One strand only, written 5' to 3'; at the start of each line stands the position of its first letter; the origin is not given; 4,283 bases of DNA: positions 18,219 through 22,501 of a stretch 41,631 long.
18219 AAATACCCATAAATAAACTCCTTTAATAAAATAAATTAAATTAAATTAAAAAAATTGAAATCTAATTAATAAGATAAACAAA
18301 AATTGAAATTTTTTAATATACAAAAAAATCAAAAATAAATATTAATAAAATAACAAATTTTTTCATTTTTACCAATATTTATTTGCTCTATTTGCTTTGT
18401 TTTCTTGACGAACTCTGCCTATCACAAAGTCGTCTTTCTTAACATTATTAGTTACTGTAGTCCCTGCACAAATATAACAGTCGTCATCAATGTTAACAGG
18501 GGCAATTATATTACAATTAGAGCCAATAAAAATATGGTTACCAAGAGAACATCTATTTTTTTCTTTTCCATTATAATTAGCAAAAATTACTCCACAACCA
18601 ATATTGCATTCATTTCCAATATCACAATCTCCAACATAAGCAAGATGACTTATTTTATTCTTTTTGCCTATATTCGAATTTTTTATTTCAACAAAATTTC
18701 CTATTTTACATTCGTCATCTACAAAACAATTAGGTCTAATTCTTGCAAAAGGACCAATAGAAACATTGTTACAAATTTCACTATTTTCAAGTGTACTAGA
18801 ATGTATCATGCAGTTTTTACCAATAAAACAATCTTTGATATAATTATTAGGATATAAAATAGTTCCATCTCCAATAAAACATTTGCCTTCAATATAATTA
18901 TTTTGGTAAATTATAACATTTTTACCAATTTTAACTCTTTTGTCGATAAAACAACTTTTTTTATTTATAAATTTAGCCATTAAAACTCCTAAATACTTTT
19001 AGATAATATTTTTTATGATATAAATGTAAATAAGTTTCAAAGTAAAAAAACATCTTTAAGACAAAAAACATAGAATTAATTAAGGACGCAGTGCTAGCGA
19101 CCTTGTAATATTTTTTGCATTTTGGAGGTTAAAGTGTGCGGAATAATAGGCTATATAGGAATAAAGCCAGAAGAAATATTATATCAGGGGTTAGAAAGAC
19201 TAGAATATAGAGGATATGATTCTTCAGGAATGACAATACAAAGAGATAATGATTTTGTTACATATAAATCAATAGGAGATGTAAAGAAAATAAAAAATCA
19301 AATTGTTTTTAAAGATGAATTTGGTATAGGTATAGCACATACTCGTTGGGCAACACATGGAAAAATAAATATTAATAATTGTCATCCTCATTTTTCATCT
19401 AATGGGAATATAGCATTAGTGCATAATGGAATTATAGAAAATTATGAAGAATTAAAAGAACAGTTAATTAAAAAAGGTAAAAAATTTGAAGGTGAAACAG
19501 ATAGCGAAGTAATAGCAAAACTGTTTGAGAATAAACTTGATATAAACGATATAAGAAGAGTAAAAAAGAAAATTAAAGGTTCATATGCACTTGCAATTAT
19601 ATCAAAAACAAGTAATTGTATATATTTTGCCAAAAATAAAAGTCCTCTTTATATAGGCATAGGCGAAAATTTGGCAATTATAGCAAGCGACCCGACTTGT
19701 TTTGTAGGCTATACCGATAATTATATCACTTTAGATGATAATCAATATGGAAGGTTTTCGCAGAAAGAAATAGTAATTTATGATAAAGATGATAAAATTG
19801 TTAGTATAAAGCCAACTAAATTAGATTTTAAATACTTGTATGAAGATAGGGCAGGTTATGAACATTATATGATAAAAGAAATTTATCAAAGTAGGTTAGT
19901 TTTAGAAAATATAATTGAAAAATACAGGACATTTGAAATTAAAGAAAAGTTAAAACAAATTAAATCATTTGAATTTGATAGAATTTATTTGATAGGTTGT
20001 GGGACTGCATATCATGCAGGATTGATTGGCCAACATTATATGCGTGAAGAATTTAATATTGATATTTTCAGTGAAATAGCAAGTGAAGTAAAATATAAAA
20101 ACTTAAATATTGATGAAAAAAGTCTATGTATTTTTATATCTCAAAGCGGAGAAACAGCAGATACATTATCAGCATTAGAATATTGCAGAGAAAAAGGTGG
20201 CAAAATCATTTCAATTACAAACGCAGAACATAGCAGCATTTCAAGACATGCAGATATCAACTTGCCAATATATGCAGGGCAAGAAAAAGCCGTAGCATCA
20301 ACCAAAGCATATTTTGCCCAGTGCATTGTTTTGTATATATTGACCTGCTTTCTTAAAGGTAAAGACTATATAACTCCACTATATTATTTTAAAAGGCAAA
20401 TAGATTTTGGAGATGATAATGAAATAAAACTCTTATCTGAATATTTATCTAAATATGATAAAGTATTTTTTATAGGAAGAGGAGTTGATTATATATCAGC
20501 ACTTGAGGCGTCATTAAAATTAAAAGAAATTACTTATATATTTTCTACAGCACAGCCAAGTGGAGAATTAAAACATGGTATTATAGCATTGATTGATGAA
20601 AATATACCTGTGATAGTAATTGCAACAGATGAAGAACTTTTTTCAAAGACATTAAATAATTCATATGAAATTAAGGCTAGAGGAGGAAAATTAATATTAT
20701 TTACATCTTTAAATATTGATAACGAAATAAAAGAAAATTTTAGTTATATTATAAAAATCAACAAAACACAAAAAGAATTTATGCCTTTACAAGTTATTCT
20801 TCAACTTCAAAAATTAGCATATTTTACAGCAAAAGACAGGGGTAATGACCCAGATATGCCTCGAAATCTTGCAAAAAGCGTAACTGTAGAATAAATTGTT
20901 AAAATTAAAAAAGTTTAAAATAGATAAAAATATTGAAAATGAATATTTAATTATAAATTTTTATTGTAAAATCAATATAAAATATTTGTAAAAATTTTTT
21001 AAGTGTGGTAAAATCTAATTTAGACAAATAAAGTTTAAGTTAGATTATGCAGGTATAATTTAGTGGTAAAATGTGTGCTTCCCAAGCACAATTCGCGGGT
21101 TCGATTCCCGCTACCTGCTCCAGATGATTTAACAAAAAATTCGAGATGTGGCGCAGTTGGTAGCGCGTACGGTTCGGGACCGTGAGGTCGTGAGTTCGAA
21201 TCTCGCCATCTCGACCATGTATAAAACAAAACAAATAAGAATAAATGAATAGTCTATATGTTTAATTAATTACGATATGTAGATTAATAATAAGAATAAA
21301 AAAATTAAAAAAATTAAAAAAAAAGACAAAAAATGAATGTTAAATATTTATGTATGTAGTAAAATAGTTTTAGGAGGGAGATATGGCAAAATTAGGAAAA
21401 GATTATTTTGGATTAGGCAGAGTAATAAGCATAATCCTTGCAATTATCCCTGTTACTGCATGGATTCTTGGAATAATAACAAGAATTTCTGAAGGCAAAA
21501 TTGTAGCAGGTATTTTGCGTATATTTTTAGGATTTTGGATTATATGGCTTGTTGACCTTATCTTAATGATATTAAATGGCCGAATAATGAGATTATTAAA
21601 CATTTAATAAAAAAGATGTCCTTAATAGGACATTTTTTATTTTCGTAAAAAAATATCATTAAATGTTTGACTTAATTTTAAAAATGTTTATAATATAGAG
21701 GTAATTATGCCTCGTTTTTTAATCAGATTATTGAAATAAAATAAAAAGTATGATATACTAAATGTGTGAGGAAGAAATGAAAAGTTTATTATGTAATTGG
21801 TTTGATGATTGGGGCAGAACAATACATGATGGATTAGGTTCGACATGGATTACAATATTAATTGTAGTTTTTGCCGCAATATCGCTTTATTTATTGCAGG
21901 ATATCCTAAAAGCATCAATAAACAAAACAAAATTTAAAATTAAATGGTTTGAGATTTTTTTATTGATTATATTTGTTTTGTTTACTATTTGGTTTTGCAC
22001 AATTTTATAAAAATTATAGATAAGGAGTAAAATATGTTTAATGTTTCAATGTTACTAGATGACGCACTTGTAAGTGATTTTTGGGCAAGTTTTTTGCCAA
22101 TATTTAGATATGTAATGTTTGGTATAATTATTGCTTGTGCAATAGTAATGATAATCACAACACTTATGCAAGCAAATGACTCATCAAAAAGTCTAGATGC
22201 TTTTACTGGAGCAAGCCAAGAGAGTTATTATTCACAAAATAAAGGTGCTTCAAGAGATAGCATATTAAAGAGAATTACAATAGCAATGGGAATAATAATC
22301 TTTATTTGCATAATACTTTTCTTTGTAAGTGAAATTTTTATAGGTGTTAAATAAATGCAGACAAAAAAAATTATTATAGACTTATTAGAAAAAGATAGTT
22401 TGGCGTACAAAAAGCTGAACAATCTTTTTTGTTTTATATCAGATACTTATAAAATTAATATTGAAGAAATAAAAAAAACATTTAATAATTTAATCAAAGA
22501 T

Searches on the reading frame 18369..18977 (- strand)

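Call 14: search_protein_families(library=pfam, proteins=[window:18369-18977:-], max_evalue=0.001)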
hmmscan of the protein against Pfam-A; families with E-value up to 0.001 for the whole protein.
window:18369-18977:- (202 aa): 6 families
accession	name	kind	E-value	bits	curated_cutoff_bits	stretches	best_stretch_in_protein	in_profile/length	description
PF00132.30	Hexapep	-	2.4e-25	87.6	27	4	65-100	1-36/36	Bacterial transferase hexapeptide (six repeats)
PF25084.1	LbH_EIF2B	-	8.9e-16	58.3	54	1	6-97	13-104/105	EIF2B subunit epsilon LbH domain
PF24894.1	Hexapep_GlmU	-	3.2e-07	30.8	23.3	1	47-116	16-84/104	GlmU-like, C-terminal hexapeptide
PF25247.1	LbH_GLGC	-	2.6e-06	27.9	27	0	67-109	69-110/135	GLGC left-handed parallel beta-helix domain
PF14602.12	Hexapep_2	-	0.00029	20.9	27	1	145-176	4-33/34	Hexapeptide repeat of succinyl-transferase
PF07959.18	Fucose_pyrophosphorylase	-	0.00063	19.2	34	0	98-153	287-343/418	Fucose pyrophosphorylase domain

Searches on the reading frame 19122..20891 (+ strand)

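Call 14: search_protein_families(library=pfam, proteins=[window:19122-20891:+], max_evalue=0.001)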
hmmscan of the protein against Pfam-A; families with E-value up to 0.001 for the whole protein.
window:19122-20891:+ (590 aa): 4 families
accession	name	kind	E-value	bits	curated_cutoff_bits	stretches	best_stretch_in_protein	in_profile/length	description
PF01380.27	SIS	-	1.4e-52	177.4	25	2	286-407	6-128/131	SIS domain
PF13522.11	GATase_6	-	2.1e-21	76.7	27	1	60-190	5-130/130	Glutamine amidotransferase domain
PF13537.11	GATase_7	-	5.1e-18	65.7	25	1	88-194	14-121/123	Glutamine amidotransferase domain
PF13230.11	GATase_4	-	7.3e-05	22.3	23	1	71-131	75-133/272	Glutamine amidotransferases class-II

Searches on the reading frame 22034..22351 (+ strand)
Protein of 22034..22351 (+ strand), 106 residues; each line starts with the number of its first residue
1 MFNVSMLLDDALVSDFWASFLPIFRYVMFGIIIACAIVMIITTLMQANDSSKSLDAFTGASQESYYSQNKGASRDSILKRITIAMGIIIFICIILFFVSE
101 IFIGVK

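Call 14: search_protein_families(library=pfam, proteins=[window:22034-22351:+], max_evalue=0.001)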
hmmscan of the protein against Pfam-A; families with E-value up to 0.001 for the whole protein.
window:22034-22351:+ (106 aa): 2 families
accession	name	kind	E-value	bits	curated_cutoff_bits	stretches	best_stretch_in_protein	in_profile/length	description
PF03840.19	SecG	-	3.9e-10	40.1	29.2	1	29-96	3-67/70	Preprotein translocase SecG subunit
PF13273.12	DUF4064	-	0.0002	22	32.1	1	32-103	17-81/102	Protein of unknown function (DUF4064)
